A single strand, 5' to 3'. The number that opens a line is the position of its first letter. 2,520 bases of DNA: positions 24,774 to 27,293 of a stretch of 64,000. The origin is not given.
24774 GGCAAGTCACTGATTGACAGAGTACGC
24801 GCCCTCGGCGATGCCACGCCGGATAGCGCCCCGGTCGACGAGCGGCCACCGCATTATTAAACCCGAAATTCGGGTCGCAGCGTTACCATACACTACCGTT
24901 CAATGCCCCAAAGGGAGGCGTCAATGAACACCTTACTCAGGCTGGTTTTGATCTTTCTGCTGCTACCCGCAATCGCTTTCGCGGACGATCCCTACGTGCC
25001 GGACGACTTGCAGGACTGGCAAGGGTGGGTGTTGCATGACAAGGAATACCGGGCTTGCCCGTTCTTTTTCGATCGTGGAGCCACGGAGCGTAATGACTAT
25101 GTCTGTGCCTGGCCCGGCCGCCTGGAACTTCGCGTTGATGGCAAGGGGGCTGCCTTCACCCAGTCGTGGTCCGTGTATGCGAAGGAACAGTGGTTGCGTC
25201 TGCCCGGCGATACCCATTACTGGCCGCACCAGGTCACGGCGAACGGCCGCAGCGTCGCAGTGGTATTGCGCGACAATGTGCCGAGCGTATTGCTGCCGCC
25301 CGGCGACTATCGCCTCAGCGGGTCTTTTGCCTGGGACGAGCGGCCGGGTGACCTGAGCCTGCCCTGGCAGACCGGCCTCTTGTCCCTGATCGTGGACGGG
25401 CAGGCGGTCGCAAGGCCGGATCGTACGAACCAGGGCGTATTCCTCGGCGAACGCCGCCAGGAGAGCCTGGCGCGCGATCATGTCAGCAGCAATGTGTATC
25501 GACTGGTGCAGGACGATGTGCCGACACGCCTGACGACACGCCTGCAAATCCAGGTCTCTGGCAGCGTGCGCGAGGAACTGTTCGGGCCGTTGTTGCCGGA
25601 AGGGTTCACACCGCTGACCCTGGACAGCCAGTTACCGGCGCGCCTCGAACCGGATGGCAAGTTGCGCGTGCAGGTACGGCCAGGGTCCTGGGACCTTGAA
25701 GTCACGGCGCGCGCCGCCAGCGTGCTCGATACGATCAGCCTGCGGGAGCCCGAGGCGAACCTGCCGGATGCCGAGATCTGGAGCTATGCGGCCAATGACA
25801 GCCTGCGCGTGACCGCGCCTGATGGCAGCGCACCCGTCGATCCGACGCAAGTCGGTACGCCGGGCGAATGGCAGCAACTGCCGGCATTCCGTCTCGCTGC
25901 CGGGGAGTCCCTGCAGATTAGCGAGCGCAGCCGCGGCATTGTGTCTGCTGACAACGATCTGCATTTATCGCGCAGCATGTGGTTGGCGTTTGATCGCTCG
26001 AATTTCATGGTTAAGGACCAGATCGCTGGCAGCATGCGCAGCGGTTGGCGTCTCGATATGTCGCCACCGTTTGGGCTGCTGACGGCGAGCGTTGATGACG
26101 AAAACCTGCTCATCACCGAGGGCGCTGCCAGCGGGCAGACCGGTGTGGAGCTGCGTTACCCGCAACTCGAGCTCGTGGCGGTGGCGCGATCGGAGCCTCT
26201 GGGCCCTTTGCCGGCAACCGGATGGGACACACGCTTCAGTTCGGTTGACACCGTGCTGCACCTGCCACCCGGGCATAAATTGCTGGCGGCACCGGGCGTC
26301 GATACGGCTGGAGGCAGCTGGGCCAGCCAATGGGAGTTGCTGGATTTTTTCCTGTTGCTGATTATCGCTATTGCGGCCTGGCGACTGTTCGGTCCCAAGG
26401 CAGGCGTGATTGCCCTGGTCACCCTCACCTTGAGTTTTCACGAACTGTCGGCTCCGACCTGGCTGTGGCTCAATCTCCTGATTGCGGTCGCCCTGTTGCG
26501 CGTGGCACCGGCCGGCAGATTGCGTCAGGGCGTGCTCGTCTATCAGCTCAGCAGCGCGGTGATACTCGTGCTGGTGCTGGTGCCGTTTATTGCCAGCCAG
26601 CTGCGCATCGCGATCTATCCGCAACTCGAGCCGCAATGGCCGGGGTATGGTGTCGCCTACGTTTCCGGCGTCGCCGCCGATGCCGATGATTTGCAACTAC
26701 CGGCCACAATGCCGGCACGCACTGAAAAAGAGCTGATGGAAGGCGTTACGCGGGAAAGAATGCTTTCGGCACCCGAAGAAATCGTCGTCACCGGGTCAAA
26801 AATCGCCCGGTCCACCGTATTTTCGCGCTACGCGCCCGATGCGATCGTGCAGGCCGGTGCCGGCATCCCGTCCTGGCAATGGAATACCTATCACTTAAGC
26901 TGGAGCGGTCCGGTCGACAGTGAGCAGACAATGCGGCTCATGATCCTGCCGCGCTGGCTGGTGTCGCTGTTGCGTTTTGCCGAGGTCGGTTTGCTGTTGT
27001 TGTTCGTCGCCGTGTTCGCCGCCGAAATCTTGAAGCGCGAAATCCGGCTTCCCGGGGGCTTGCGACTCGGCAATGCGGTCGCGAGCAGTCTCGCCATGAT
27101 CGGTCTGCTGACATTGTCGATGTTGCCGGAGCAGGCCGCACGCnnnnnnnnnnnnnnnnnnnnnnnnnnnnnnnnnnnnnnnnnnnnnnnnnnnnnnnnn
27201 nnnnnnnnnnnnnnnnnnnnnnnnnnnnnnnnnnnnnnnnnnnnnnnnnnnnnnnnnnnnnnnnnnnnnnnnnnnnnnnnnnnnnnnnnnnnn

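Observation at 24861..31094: Translationally coupled four-gene envelope operon built around an uncharacterised 1,361-aa membrane protein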

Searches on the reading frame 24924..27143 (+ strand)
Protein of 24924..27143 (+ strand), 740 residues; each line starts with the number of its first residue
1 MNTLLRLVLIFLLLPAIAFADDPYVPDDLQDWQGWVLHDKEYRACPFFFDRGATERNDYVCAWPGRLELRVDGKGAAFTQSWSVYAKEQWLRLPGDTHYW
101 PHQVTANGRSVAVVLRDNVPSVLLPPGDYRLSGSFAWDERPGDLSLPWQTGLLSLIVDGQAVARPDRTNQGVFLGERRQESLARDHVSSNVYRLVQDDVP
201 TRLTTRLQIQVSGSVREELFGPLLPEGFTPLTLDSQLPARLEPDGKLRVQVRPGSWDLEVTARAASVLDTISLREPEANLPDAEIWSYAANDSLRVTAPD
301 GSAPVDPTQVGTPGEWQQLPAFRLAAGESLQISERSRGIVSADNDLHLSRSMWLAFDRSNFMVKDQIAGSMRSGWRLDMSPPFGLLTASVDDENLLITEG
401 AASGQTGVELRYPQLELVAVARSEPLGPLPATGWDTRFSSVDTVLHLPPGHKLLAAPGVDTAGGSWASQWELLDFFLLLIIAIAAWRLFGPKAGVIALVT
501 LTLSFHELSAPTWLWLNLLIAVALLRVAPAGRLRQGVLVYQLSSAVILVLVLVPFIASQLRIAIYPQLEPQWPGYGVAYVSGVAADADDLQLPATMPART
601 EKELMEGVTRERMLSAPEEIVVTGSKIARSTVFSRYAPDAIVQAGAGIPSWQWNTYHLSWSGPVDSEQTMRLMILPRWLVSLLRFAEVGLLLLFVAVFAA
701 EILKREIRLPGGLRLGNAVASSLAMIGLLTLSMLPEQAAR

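Call 40: predict_structure(alignment_id=A1)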
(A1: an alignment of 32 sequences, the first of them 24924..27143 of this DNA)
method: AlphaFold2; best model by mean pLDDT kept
length: 740 residues; sequences in the alignment: 32
mean_pLDDT: 72.3   pTM: 0.43
mean pLDDT of the five models: 72.3, 72.2, 69.9, 67.9, 66.2
residues with pLDDT >= 90: 93; 70-90: 423; 50-70: 59; < 50: 165
segments of 3 or more residues with pLDDT < 50: 15-44, 47-49, 53-56, 177-183, 293-296, 335-342, 574-650, 709-725, 727-740
pLDDT, mean of each block of 10 residues (from residue 1): 66 48 39 41 47 50 85 89 79 88 92 86 89 86 81 85 77 59 67 82 91 86 87 90 88 90 80 86 88 54 83 87 88 50 72 83 88 72 84 75 79 80 82 85 86 83 75 84 87 85 78 86 84 86 88 87 78 45 29 38 43 34 29 28 36 79 76 87 88 83 59 44 47 36
secondary structure, 60 per line:
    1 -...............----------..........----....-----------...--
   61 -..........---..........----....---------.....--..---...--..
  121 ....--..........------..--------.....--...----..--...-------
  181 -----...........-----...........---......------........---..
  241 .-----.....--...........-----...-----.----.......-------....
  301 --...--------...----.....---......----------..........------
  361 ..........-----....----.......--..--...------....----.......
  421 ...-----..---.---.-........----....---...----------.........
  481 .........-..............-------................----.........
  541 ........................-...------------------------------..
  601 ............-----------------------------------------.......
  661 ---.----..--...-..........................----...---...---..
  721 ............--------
elements in order (helices of 4 or more, strands of 3 or more residues): H2-16 H27-36 H41-44 E62-71 E75-84 E89-92 E102-106 E114-116 E119-124 E127-136 E153-157 E160-162 E171-173 E186-196 E202-212 E216-221 E228-235 E239-241 E247-251 E254-264 E270-272 E283-289 E297-300 E303-305 E321-325 E329-334 E345-354 E361-370 E376-379 E384-390 E397-399 E406-409 E414-423 E440-447 E452-455 H472-489 H491-504 H512-527 H532-564 H599-612 E654-660 E673-675 H677-702 E707-709 E713-715 H719-732
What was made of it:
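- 24924..24983 (+): g1 signal peptide (aa 1-20, predicted cleavage AFA|DD). AF2 helix at aa 2-16 (call 40).
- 25086..26318 (+): g1 periplasmic all-beta domain A (aa ~55-465), with the conserved Cys pair C45/C61 just upstream. AF2 strands at aa 62-455, pLDDT mostly 80-90 (call 40).
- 26337..26615 (+): g1 four-helix TM bundle A (aa 472-564). AF2 helices 472-489, 491-504, 512-527 and 532-564 (call 40).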

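Call 52: fold_search(model_id=the predicted structure, library=pdb)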
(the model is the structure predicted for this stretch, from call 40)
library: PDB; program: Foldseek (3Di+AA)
matches with E <= 10: 1088; with E <= 0.001: 16
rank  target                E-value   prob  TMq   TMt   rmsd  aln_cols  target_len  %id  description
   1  8agb_E                2.1e-08  1.00  0.15  0.23  19.1       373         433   12  Structure of yeast oligosaccharylransferase complex with lipid-linked oligosaccharide bound (released 2022-12-07)
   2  6ezn_A                1.3e-07  1.00  0.16  0.25  18.6       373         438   12  Cryo-EM structure of the yeast oligosaccharyltransferase (OST) complex (released 2018-01-17)
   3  7oci_A                2.3e-07  1.00  0.15  0.23  19.0       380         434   12  Cryo-EM structure of yeast Ost6p containing oligosaccharyltransferase complex (released 2022-02-16)
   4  6c26_1                9.1e-07  1.00  0.15  0.24  18.9       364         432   11  The Cryo-EM structure of a eukaryotic oligosaccharyl transferase complex (released 2018-01-31)
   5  8pn9_E                8.4e-06  1.00  0.15  0.19  19.7       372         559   10  Structure of human oligosaccharyltransferase OST-A complex bound to NGI-1 (released 2024-05-08)
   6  5ni6                  4.3e-04  1.00  0.13  0.16   4.8       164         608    8  Crystal structure of human LTA4H mutant D375N in complex with LTA4 (released 2017-08-23)
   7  1sqm                  5.5e-04  1.00  0.13  0.16   4.8       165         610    8  STRUCTURE OF [R563A] LEUKOTRIENE A4 HYDROLASE (released 2004-08-03)
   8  5ni2                  5.8e-04  1.00  0.13  0.16   4.6       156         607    8  Crystal structure of human LTA4H mutant E271A in complex with LTA4 (crystal form I) (released 2017-08-23)
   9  3b7s_A                5.8e-04  1.00  0.13  0.16   4.8       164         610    8  [E296Q]LTA4H in complex with RSR substrate (released 2008-09-16)
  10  9pwc_M                5.8e-04  0.97  0.10  0.17  20.7       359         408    9  Composite structure of AP-2 bound to the dileucine motif and WxxPhi motif of CCDC32 (released 2026-04-08)
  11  3chp                  6.1e-04  1.00  0.13  0.16   6.7       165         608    8  Crystal structure of leukotriene a4 hydrolase in complex with (3S)-3-amino-4-oxo-4-[(4-phenylmethoxyphenyl)amino]butanoi (released 2008-04-22)
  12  3q7j_A                7.1e-04  1.00  0.12  0.12   4.8       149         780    9  Engineered Thermoplasma Acidophilum F3 factor mimics human aminopeptidase N (APN) as a target for anticancer drug deve (released 2011-07-27)
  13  3chq                  8.8e-04  1.00  0.13  0.15   7.8       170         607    7  Crystal structure of leukotriene a4 hydrolase in complex with N5-[4-(phenylmethoxy)phenyl]-L-glutamine (released 2008-04-22)
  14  7pfs_B                9.2e-04  0.92  0.10  0.08  19.2       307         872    9  Crystal structure of ERAP2 aminopeptidase in complex with phosphinic pseudotripeptide ((1R)-1-Amino-3-phenylpropyl){2- (released 2022-01-26)
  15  5ni4_B                9.7e-04  1.00  0.13  0.16   4.8       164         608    8  Crystal structure of human LTA4H mutant E271A in complex with LTA4 (crystal form II) (released 2017-08-23)
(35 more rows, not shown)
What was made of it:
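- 25086..26318 (+): Foldseek top hits are Ost1/ribophorin I, E=2e-8 (call 52).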
